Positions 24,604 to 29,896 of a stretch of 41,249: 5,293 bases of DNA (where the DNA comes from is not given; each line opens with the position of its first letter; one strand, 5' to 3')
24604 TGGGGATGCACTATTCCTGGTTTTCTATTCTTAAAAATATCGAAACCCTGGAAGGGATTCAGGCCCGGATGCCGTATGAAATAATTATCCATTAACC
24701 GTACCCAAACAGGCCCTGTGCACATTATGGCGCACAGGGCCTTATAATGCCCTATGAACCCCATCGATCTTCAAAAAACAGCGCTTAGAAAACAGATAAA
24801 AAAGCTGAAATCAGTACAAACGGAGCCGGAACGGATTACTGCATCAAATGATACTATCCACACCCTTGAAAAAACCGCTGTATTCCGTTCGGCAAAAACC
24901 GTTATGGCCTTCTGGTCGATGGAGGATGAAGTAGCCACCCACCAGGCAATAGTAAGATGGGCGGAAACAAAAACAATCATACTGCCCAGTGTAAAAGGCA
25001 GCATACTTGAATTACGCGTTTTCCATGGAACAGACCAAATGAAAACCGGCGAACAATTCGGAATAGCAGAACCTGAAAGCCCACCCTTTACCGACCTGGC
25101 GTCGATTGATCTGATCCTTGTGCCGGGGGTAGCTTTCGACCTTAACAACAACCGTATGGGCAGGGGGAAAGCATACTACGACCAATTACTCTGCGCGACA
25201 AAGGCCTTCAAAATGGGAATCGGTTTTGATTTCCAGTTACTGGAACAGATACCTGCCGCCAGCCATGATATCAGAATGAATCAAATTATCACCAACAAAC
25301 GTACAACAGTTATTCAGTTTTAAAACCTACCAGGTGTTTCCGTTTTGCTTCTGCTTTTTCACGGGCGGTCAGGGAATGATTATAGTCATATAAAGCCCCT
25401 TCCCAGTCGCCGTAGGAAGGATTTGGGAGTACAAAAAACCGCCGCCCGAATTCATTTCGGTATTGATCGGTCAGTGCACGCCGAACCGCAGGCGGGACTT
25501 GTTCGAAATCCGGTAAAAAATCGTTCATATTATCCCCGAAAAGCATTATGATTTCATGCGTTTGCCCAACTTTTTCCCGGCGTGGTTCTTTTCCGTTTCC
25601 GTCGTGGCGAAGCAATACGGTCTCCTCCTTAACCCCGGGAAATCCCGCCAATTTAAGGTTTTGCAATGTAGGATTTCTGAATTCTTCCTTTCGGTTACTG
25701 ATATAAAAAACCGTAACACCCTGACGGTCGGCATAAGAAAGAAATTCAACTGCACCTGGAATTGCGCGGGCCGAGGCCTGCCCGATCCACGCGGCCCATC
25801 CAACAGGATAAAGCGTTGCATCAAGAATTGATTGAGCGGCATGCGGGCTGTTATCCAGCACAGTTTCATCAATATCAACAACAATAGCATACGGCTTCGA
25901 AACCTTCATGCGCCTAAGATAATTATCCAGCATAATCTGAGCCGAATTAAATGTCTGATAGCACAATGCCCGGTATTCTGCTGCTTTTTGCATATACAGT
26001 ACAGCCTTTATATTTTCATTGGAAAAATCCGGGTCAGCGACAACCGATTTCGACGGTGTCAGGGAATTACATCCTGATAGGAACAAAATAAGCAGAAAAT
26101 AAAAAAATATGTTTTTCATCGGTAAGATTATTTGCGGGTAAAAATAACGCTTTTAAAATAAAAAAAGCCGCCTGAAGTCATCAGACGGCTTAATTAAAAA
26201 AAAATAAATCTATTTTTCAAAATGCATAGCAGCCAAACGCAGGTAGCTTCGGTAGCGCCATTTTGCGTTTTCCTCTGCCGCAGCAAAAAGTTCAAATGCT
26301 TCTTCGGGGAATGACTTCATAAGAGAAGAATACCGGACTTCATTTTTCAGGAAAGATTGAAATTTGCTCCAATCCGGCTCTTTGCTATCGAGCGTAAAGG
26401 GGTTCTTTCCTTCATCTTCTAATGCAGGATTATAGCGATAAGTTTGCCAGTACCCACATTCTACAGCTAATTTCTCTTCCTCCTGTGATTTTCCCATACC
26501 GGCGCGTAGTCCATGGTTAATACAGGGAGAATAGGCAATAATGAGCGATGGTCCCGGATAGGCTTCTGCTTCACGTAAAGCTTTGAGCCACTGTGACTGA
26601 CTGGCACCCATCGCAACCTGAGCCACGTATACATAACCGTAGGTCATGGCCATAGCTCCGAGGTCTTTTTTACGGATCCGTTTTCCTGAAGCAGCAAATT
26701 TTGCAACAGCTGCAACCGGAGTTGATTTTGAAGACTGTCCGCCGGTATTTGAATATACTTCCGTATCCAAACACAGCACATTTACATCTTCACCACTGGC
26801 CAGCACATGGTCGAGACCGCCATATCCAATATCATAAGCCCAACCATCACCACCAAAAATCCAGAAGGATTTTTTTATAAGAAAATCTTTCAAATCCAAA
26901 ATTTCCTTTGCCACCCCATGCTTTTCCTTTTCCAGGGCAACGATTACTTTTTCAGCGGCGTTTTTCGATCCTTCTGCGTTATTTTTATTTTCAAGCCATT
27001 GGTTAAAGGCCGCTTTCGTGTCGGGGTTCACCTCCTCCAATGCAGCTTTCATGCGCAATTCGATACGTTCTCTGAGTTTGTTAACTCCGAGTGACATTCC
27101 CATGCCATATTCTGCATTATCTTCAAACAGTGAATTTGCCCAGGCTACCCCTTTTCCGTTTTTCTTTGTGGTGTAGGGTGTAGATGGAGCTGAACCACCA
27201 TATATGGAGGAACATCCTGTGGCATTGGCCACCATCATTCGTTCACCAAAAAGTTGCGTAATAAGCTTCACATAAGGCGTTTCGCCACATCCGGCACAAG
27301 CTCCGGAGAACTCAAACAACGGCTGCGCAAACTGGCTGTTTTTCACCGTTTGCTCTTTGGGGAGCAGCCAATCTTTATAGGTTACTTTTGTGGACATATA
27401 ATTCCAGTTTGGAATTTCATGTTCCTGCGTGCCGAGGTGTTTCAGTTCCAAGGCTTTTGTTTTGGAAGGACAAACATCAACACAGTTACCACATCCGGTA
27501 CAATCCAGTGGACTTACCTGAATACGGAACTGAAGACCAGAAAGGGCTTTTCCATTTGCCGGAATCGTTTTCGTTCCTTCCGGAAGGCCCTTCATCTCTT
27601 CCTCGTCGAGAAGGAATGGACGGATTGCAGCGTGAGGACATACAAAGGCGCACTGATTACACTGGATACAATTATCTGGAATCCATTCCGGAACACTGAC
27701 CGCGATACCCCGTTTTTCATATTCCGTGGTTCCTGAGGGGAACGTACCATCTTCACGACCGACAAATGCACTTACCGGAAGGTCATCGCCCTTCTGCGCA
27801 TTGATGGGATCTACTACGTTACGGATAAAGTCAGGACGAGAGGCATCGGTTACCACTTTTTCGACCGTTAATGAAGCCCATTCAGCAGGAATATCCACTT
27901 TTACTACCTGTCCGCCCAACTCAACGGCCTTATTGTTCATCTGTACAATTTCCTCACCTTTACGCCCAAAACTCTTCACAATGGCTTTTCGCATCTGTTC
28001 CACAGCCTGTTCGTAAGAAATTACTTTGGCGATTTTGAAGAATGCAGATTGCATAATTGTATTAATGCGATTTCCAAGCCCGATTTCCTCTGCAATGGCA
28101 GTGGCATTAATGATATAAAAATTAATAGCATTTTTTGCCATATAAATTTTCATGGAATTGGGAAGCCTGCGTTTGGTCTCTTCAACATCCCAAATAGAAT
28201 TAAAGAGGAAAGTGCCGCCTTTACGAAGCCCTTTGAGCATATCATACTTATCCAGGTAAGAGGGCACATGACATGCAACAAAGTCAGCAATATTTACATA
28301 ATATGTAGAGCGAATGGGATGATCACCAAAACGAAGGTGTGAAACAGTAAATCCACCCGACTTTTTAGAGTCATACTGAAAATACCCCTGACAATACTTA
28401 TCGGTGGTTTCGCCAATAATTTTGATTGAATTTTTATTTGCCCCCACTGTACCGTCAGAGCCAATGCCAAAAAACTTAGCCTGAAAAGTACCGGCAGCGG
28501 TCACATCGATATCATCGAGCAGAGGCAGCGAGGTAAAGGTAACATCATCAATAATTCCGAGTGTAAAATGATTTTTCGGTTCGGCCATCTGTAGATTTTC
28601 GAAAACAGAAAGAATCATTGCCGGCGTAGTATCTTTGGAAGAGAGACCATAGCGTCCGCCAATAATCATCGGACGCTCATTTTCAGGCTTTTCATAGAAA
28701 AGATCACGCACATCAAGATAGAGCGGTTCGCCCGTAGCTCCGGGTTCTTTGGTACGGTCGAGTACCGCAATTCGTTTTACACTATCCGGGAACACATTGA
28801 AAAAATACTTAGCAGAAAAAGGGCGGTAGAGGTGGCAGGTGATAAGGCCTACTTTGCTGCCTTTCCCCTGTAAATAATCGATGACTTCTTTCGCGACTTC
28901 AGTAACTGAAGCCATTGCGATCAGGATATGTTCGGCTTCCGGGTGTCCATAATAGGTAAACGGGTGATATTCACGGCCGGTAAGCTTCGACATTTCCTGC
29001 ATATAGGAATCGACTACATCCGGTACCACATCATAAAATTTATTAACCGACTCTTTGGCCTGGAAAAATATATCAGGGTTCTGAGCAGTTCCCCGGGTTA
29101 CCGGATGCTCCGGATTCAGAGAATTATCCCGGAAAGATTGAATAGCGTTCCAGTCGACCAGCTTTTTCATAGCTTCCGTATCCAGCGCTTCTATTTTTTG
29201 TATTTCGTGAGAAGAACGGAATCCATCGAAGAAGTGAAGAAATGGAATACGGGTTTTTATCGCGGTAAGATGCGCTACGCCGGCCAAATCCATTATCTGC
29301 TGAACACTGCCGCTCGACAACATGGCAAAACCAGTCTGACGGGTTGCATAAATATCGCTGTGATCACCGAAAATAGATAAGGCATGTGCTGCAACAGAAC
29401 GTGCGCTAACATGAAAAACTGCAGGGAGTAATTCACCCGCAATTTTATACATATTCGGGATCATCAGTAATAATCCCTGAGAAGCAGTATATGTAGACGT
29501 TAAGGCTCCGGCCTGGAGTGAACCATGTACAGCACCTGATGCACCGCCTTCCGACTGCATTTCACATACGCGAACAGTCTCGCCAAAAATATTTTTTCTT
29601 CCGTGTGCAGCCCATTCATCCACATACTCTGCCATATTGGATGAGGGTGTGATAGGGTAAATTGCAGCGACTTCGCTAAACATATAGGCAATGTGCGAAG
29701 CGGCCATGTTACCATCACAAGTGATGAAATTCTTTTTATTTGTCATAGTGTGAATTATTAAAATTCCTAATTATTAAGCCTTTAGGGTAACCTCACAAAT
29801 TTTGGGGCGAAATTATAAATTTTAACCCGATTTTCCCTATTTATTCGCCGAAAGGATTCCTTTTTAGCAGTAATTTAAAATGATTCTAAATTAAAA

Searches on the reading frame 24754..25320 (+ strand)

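Call 7: search_protein_families(library=pfam, proteins=[window:24754-25320:+], max_evalue=0.001)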
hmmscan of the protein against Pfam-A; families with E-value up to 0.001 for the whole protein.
window:24754-25320:+ (189 aa): 1 family
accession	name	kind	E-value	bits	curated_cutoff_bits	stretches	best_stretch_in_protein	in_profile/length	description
PF01812.26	5-FTHF_cyc-lig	-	7.1e-32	111.3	27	1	8-180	1-185/186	5-formyltetrahydrofolate cyclo-ligase family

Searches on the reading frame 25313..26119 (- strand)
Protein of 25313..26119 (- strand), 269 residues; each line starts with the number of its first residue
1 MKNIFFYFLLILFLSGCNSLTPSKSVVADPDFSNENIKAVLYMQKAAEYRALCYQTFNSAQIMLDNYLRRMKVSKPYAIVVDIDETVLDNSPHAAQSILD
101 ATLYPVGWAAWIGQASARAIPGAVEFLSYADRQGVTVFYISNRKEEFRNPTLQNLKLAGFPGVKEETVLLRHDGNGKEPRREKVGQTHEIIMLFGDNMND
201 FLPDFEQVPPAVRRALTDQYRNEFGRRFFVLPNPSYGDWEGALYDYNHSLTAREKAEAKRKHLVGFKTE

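Call 7: search_protein_families(library=pfam, proteins=[window:25313-26119:-], max_evalue=0.001)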
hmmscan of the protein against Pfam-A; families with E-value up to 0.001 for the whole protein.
window:25313-26119:- (269 aa): 4 families
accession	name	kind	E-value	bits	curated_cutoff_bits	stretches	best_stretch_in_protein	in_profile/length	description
PF03767.20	Acid_phosphat_B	-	1.8e-44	152.4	27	1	35-239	41-230/230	HAD superfamily, subfamily IIIB (Acid phosphatase)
PF00702.32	Hydrolase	-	3.8e-06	27.9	26.4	0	118-200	98-183/191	haloacid dehalogenase-like hydrolase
PF13344.12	Hydrolase_6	-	1.3e-05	25.6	27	1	117-170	13-65/101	Haloacid dehalogenase-like hydrolase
PF08139.17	LPAM_1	-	0.00028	21.6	20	1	1-18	1-18/18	Prokaryotic membrane lipoprotein lipid attachment site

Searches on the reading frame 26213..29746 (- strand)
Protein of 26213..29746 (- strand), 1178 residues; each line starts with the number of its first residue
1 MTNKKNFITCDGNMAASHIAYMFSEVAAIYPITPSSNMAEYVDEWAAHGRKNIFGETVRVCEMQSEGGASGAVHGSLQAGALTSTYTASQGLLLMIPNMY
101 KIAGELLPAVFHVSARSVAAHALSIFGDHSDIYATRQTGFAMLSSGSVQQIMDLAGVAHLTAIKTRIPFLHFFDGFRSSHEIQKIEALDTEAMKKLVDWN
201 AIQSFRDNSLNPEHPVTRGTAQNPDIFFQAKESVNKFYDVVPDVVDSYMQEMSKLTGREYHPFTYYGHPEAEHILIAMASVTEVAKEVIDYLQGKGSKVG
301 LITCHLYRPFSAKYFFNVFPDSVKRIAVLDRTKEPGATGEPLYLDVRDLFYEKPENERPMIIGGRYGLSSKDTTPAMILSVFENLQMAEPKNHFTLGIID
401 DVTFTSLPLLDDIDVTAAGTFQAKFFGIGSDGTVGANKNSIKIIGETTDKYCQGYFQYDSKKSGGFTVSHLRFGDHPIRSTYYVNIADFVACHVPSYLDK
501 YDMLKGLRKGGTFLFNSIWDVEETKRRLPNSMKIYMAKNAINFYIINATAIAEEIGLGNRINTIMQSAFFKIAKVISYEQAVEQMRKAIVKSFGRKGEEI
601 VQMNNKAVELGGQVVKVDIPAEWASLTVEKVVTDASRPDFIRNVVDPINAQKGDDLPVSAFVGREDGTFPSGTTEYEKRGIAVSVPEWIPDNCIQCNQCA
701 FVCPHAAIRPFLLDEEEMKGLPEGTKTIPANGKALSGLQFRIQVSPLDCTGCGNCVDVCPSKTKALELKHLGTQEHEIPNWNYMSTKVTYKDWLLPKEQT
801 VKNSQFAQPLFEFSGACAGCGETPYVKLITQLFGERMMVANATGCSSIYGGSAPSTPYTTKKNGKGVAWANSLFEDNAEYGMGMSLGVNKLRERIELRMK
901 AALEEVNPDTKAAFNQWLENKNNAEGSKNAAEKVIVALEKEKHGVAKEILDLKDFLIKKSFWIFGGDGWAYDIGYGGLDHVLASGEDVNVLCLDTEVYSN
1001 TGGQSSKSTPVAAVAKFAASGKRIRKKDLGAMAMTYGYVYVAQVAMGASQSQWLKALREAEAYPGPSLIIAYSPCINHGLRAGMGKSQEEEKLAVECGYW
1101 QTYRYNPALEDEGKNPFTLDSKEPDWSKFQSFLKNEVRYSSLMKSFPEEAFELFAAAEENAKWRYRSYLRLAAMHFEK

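Call 7: search_protein_families(library=pfam, proteins=[window:26213-29746:-], max_evalue=0.001)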
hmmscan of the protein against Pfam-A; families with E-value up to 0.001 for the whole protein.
window:26213-29746:- (1178 aa): 15 families
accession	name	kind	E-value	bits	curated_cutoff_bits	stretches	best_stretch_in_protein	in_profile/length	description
PF01855.24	POR_N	-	1.1e-78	264.6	27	1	21-249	4-230/231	Pyruvate flavodoxin/ferredoxin oxidoreductase, thiamine diP-bdg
PF01558.24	POR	-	5.3e-33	115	27.4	1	429-611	1-171/173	Pyruvate ferredoxin/flavodoxin oxidoreductase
PF10371.14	EKR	-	2.4e-23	82.2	27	1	630-682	5-55/55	Domain of unknown function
PF17147.9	PFOR_II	-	6.9e-13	49.3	27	1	271-355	1-82/102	Pyruvate:ferredoxin oxidoreductase core domain II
PF12838.12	Fer4_7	-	1.4e-10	41.9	27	1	692-762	1-51/52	4Fe-4S dicluster domain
PF00037.32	Fer4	-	3.2e-09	36.7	21.1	2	686-709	1-24/24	4Fe-4S binding domain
PF12837.12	Fer4_6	-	6e-09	35.9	25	1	685-708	1-24/24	4Fe-4S binding domain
PF13237.11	Fer4_10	-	1.1e-08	35.3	25.5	2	690-760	6-53/53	4Fe-4S dicluster domain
PF13183.11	Fer4_8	-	4.8e-08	33.9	27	1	691-762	3-67/68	4Fe-4S dicluster domain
PF14697.11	Fer4_21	-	5.8e-08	33.2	35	0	743-761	35-53/59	4Fe-4S dicluster domain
PF02775.26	TPP_enzyme_C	-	9e-08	32.5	21.9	1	959-1070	47-150/151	Thiamine pyrophosphate enzyme, C-terminal TPP binding domain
PF13187.11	Fer4_9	-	3.1e-07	30.8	27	1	692-762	1-50/52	4Fe-4S dicluster domain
PF13484.11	Fer4_16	-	5.6e-07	30.7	30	1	692-761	1-65/66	4Fe-4S double cluster binding domain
PF12797.12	Fer4_2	-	1.6e-06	28.1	24.5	0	746-761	7-22/22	4Fe-4S binding domain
PF13534.11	Fer4_17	-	7.8e-05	23.6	22.2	0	691-705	44-58/61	4Fe-4S dicluster domain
